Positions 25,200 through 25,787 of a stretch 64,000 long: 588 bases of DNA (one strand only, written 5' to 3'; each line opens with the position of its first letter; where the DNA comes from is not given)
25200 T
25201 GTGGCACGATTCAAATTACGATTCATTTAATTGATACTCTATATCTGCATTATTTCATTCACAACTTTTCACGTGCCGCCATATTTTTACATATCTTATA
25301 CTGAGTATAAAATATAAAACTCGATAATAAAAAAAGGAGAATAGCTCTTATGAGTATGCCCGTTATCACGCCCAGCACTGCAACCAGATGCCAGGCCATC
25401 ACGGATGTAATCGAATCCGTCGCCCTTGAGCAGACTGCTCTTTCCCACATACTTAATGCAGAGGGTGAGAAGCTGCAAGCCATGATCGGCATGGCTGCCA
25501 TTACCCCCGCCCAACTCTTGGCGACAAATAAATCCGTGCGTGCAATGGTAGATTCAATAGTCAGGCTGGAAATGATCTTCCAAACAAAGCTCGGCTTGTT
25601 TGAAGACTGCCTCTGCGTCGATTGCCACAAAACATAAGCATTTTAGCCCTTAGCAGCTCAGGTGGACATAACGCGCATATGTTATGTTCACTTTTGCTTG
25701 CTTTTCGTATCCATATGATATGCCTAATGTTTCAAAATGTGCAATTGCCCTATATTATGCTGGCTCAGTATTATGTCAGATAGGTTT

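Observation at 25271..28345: Candidate glycosylated spore-surface or appendage module: a GT4 glycosyltransferase flanked by two leaderless paralogs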

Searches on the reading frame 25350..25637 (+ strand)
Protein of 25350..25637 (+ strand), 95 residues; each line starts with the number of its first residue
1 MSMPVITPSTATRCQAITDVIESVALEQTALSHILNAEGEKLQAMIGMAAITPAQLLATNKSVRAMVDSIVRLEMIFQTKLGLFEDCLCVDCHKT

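Call 3: search_protein_families(library=pfam, proteins=[window:25350-25637:+], max_evalue=1)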
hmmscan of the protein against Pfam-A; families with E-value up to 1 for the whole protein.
window:25350-25637:+ (95 aa): 1 family
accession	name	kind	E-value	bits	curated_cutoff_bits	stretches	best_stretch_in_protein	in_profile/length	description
PF21824.1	MUC20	-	0.43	10.9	30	1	4-11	11-18/19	Mucin-20 protein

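Call 4: search_protein_families(library=ncbifam, proteins=[window:25350-25637:+], max_evalue=1)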
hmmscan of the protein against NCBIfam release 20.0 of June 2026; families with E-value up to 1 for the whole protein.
window:25350-25637:+ (95 aa): 0 families

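Call 6: search_solved_structures(query=window:25350-25637:+, max_evalue=10, show_alignments=3)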
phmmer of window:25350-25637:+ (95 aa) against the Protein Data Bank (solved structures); distinct sequences matched with E-value up to 10: 17.
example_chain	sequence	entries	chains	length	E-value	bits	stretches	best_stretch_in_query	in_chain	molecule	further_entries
9ihh_A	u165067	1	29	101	6.7e-14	55.3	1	1-82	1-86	Ex vivo spore-silk A-ENA fibers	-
4d49_A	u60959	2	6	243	0.62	14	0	19-67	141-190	ARMADILLO REPEAT PROTEIN ARM00027 | YIII(Dq.V1)4CPAF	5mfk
5mfi_A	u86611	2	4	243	0.92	13.5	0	19-67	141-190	YIII(Dq.V2)4CqI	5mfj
4db8_A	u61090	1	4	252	1.2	13.1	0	29-58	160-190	Armadillo-repeat Protein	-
2ru4_A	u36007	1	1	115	1.5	12.8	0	29-59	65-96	Armadillo Repeat Protein, N-terminal fragment, YIIM2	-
5aei_A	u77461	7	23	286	1.6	12.7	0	29-59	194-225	DESIGNED ARMADILLO REPEAT PROTEIN YIIIM5AII | YIIIM5AII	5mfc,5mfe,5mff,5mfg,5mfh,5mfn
4dba_A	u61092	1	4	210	1.7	12.6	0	29-59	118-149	Designed Armadillo repeat protein, YIIM3AII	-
5mfm_A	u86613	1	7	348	2.2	12.3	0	29-59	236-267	YIIIM6AII_GS11_(KR)5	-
5mfl_A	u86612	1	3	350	2.3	12.2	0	29-59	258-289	(KR)5_GS10_YIIIM6AII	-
5mfm_C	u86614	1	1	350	2.3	12.2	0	29-59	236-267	Importin subunit alpha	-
6s9l_A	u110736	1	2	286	2.6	12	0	26-58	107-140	KR4KLSF Lock1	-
7qnp_AAA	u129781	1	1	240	3.5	11.6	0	29-58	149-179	Designed Armadillo Repeat Protein N(A4)M4C(AII)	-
8oh7_A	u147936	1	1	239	3.6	11.6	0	29-58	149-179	Designed Armadillo repeat protein with four internal modules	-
4db6_A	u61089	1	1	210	3.9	11.5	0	29-58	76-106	Armadillo repeat protein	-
5mfo_A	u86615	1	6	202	4.5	11.3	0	29-58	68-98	YIIIM3AIII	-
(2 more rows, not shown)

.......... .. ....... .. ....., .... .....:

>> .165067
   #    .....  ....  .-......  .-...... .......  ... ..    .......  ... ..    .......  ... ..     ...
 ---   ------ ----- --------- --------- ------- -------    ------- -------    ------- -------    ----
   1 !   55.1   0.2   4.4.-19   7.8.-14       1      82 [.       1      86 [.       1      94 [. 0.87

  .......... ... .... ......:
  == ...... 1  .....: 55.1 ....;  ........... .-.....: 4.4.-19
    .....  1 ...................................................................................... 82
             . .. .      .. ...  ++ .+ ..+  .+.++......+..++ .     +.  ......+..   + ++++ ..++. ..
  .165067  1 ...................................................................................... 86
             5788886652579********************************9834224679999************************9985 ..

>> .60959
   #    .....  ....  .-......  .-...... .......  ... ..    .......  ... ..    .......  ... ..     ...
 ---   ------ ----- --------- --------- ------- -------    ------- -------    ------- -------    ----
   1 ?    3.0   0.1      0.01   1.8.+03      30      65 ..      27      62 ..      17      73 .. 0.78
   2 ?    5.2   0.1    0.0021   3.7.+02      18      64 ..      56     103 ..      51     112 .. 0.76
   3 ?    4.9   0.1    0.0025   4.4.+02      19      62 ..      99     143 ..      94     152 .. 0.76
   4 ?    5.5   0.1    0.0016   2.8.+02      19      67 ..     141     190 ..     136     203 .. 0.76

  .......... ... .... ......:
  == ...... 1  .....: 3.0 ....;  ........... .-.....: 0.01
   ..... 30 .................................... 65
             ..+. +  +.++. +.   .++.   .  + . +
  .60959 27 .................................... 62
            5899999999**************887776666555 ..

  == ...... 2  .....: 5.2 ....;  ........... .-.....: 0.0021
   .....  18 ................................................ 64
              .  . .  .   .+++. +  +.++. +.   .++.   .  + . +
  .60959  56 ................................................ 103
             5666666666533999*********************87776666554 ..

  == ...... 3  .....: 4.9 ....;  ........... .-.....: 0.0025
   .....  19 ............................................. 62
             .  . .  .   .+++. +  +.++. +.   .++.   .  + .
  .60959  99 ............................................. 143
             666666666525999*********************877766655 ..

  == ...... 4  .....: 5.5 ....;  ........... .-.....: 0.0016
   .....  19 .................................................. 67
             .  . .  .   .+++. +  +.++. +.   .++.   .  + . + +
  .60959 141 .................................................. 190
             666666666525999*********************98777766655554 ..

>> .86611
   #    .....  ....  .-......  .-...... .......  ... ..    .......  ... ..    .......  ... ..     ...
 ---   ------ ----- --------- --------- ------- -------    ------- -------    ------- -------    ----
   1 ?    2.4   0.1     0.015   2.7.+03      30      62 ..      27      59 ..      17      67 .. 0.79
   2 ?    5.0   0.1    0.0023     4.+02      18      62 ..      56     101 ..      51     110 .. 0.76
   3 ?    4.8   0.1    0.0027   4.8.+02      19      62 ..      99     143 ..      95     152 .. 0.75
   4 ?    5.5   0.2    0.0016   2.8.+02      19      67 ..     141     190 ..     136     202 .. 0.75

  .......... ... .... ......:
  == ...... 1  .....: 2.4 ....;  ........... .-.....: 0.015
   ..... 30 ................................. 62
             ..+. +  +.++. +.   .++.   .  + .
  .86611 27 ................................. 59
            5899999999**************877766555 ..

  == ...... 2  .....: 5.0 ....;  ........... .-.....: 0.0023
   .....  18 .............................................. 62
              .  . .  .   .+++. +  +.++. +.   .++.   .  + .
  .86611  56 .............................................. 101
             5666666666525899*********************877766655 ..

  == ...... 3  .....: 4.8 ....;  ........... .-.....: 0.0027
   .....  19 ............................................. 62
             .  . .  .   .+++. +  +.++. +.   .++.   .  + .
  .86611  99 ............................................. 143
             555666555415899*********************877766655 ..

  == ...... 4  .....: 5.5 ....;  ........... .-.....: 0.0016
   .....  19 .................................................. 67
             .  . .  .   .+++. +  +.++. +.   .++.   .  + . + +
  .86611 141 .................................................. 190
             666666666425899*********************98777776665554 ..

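Call 17: find_homologous_proteins(query=window:25350-25637:+, max_evalue=0.001)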
Query window:25350-25637:+ (95 aa): 1048 proteins with E <= 0.001 among 1055 candidates; the best 120 are listed.
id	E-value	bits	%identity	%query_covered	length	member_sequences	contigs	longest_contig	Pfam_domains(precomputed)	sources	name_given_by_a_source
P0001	2.5e-53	195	100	100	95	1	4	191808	PF26595.1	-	-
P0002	2.1e-37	145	76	98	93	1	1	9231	PF26595.1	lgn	-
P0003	5.3e-37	143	76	97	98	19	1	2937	PF26595.1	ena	-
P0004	9.9e-37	142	72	98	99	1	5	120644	PF26595.1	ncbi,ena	-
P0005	2.1e-36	141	76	94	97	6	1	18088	PF26595.1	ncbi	ncbi:MAG: hypothetical protein RR867_04110, partial [Ruthenibacterium sp.]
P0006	6.3e-36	140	69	100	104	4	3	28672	PF26595.1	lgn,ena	-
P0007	1.9e-35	138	74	97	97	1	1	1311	PF26595.1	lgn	-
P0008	3.9e-35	137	71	97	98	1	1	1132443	PF26595.1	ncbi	ncbi:hypothetical protein V6615_00435 [Oscillospiraceae bacterium PP1C4]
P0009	4.3e-35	137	73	97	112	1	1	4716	PF26595.1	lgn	-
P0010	6.3e-35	137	73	94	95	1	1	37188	PF26595.1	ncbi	ncbi:MAG: hypothetical protein RR846_01605 [Oscillospiraceae bacterium]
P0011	7.2e-34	133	72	100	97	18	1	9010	PF26595.1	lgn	-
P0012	8.2e-34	133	73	94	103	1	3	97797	PF26595.1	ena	-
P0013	1.2e-33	133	71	97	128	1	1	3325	PF26595.1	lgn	-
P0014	1.3e-33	133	71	97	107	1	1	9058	PF26595.1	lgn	-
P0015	1.3e-33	132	72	98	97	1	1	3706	PF26595.1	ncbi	ncbi:MAG: hypothetical protein ACRCZK_05075 [Oscillospiraceae bacterium]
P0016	1.4e-33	132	72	97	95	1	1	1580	PF26595.1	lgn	-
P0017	1.6e-33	132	70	98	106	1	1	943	PF26595.1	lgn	-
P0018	1.6e-33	132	71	97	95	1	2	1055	PF26595.1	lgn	-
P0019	1.9e-33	132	71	94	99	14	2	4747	PF26595.1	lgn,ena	-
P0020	1.9e-33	132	72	94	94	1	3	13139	PF26595.1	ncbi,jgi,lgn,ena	-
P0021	2.1e-33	132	67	97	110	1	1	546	PF26595.1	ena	-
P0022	2.4e-33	132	72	100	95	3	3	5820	PF26595.1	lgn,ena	-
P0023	2.7e-33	131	71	94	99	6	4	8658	PF26595.1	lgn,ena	-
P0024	3.3e-33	131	70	95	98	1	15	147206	PF26595.1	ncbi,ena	-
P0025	3.3e-33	131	71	97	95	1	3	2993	PF26595.1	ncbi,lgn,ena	-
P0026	3.4e-33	131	73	97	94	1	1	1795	PF26595.1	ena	-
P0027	3.4e-33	131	67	98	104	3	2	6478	PF26595.1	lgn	-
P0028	3.6e-33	131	71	97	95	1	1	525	PF26595.1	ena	-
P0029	3.7e-33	131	66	97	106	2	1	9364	PF26595.1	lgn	-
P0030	4.0e-33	131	68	100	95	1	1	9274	PF26595.1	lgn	-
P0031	4.2e-33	131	68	98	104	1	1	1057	PF26595.1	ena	-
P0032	4.5e-33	131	71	100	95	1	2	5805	PF26595.1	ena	-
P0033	4.9e-33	131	70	97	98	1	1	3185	PF26595.1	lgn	-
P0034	5.8e-33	130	72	100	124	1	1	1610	PF26595.1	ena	-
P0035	6.2e-33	130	70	98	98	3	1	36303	PF26595.1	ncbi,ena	-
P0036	6.4e-33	130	72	94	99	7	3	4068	PF26595.1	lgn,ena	-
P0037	6.6e-33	130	70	96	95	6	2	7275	PF26595.1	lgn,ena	-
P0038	7.6e-33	130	68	93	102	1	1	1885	PF26595.1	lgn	-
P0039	8.1e-33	130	71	97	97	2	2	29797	PF26595.1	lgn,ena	-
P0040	8.4e-33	130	73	97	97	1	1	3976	PF26595.1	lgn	-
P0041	8.4e-33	130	68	98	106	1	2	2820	PF26595.1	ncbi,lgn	-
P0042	8.9e-33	130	69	98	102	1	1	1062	PF26595.1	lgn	-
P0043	9.2e-33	130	68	98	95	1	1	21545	PF26595.1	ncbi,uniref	ncbi:hypothetical protein [Clostridium sp.]|uniref:hypothetical protein n=1 Tax=Clostridium sp. TaxI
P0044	9.6e-33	130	67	98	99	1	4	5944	PF26595.1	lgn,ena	-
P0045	9.7e-33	130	70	97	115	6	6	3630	PF26595.1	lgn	-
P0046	1.4e-32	129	66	99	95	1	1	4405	PF26595.1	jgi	-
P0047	1.5e-32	129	72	94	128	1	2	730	PF26595.1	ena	-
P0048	1.6e-32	129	71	94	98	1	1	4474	PF26595.1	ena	-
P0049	1.7e-32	129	70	97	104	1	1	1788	PF26595.1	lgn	-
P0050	1.7e-32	129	70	94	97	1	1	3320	PF26595.1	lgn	-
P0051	1.9e-32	129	66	97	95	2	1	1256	PF26595.1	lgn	-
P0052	1.9e-32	129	73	94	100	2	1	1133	PF26595.1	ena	-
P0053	2.1e-32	129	71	97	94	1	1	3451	PF26595.1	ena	-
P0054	2.2e-32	129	70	94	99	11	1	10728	PF26595.1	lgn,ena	-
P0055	2.4e-32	128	70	98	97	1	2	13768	PF26595.1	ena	-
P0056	2.8e-32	128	70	96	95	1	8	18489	PF26595.1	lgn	-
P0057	3.3e-32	128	69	96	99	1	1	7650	PF26595.1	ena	-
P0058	3.4e-32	128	69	96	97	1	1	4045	PF26595.1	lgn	-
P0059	3.5e-32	128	74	94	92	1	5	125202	PF26595.1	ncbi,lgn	ncbi:MAG: hypothetical protein RR461_02600 [Angelakisella sp.]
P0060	3.8e-32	128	70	97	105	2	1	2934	PF26595.1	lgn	-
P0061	3.8e-32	128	66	97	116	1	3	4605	PF26595.1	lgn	-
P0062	4.0e-32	128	69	96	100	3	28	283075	PF26595.1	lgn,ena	-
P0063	4.1e-32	128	72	94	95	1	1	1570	PF26595.1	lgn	-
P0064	4.6e-32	128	70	97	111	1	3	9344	PF26595.1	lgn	-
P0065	4.8e-32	127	68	97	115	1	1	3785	PF26595.1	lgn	-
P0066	5.3e-32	127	67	96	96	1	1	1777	PF26595.1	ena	-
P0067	5.4e-32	127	70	94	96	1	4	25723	PF26595.1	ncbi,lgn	ncbi:MAG: hypothetical protein RR630_02905 [Coprobacillus sp.]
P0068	5.8e-32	127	65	99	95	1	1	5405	PF26595.1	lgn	-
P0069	5.8e-32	127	68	97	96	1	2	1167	PF26595.1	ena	-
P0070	6.1e-32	127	70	94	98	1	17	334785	PF26595.1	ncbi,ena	-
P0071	7.5e-32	127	68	97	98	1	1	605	PF26595.1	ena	-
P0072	7.8e-32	127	68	97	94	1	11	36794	PF26595.1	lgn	-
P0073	8.0e-32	127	70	94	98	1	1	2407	PF26595.1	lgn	-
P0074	8.1e-32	127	70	94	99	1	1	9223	PF26595.1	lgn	-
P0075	8.2e-32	127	67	99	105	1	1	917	PF26595.1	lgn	-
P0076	8.2e-32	127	71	94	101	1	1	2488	PF26595.1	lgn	-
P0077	8.5e-32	127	66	96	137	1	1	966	PF26595.1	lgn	-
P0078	8.9e-32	127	69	94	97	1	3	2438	PF26595.1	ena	-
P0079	8.9e-32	127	66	98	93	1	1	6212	PF26595.1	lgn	-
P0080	9.2e-32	127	69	94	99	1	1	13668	PF26595.1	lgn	-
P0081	9.3e-32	127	71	94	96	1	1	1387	PF26595.1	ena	-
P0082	9.9e-32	126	70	97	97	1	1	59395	PF26595.1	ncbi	-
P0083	1.0e-31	126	68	96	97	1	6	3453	PF26595.1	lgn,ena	-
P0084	1.1e-31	126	69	94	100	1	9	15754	PF26595.1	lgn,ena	-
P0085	1.2e-31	126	65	99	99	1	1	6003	PF26595.1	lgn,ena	-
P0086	1.3e-31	126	69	96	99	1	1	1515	PF26595.1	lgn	-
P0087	1.4e-31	126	69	94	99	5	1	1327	PF26595.1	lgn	-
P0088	1.5e-31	126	69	95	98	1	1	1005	PF26595.1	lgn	-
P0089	1.5e-31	126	69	96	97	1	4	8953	PF26595.1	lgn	-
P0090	1.7e-31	126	66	94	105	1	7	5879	PF26595.1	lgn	-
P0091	1.9e-31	126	65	97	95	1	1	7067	PF26595.1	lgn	-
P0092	1.9e-31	126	67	96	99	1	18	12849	PF26595.1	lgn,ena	-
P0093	2.1e-31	125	70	94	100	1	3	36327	PF26595.1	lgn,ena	-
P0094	2.1e-31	125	69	94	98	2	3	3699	PF26595.1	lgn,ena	-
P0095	2.2e-31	125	66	99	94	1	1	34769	PF26595.1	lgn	-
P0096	2.3e-31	125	68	97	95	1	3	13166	PF26595.1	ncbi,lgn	-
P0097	2.3e-31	125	70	97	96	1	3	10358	PF26595.1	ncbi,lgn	ncbi:MAG: hypothetical protein RR359_04105 [Bacilli bacterium]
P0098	2.3e-31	125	70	97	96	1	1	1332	PF26595.1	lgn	-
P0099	2.4e-31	125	68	97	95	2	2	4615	PF26595.1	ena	-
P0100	2.5e-31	125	72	92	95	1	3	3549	PF26595.1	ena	-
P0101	2.5e-31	125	63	98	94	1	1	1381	PF26595.1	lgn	-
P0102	2.6e-31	125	69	94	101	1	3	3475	PF26595.1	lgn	-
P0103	2.6e-31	125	68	96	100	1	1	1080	PF26595.1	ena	-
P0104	2.6e-31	125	69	94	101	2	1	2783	PF26595.1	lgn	-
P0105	2.7e-31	125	69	94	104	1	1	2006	PF26595.1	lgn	-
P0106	2.9e-31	125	71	94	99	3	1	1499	PF26595.1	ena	-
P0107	3.0e-31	125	67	96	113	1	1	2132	PF26595.1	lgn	-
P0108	3.0e-31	125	70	97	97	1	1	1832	PF26595.1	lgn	-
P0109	3.1e-31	125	70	94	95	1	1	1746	PF26595.1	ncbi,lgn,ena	ncbi:MAG: hypothetical protein ACRCW1_07350 [Anaerotignaceae bacterium]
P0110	3.8e-31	125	66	99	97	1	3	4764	PF26595.1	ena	-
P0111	3.8e-31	125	67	98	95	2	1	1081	PF26595.1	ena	-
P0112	4.0e-31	125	65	97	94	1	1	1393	PF26595.1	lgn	-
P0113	4.1e-31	124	67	99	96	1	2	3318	PF26595.1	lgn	-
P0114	4.2e-31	124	69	94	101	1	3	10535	PF26595.1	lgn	-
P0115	4.2e-31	124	69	94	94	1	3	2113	PF26595.1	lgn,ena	-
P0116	4.3e-31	124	70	94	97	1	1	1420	PF26595.1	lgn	-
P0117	4.4e-31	124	70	94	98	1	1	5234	PF26595.1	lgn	-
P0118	4.5e-31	124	70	94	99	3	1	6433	PF26595.1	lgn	-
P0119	4.7e-31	124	68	97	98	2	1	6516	PF26595.1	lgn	-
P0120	4.7e-31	124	65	99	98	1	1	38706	PF26595.1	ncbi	-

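Call 20: find_encoding_contigs(protein=P0001, flank=10000, max_places=4)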
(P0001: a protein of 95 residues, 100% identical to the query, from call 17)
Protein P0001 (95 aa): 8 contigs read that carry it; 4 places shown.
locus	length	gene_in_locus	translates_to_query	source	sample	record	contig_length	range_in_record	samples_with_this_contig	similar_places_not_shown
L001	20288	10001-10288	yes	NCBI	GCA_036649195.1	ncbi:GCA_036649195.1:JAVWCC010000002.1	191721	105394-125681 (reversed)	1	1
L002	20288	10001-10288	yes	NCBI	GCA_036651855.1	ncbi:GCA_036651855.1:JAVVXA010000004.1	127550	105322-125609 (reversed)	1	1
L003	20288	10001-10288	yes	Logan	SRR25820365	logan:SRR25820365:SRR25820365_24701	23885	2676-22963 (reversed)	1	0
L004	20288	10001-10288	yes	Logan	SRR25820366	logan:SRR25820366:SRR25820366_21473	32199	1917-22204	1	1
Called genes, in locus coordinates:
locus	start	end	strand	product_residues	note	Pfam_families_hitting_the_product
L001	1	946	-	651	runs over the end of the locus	PF00582:Usp (faint), PF13493:DUF4118, PF00512:HisKA, PF02518:HATPase_c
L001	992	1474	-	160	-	-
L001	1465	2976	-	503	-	PF02386:TrkH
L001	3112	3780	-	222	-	PF02254:TrkA_N, PF02080:TrkA_C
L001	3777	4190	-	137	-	PF02254:TrkA_N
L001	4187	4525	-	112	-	PF14559:TPR_19 (faint), PF07719:TPR_2 (faint)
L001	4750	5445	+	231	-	PF04298:Zn_peptidase_2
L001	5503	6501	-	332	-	PF08486:SpoIID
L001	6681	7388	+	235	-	-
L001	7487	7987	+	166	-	PF24961:NfeD_membrane, PF01957:NfeD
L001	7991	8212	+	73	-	-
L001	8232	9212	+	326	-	PF12127:FloA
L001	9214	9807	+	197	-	PF27722:YqfB (faint)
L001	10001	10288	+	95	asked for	PF26595:A_ENA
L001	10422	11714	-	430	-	PF00534:Glycos_transf_1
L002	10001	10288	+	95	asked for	PF26595:A_ENA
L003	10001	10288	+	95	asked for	PF26595:A_ENA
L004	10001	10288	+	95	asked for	PF26595:A_ENA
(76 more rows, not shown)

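Call 69: search_protein_families(library=phrogs, proteins=[window:25350-25637:+], max_evalue=0.01)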
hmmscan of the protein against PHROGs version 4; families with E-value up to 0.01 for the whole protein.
window:25350-25637:+ (95 aa): 0 families

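Call 86: search_protein_representatives(protein=window:25350-25637:+)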
Query: 95 residues. Proteins with E-value up to 0.001 (for the whole library): 1534; up to 1e-10: 273; up to 1e-30: 3. The best 150 are listed.
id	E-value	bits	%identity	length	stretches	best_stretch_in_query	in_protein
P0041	2.7e-33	129.8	68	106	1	1-93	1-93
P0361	7.5e-33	128.4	47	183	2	1-90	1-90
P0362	4.2e-31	122.8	67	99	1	1-92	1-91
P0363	4.5e-30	119.6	65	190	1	1-93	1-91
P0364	2.4e-29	117.2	72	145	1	3-84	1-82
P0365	5.2e-29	116.2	66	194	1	1-91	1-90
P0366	7.3e-29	115.7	63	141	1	1-92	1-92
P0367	5.2e-27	109.8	61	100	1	1-93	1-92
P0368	6.7e-26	106.3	66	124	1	1-85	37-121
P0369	1.7e-25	105.0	61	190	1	1-93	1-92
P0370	1.7e-25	105.0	65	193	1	1-92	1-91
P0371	1.8e-25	104.9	61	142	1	1-89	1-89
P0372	4.0e-25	103.8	64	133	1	1-91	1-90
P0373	1.4e-24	102.1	57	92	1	1-89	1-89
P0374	1.4e-24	102.1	61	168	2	1-47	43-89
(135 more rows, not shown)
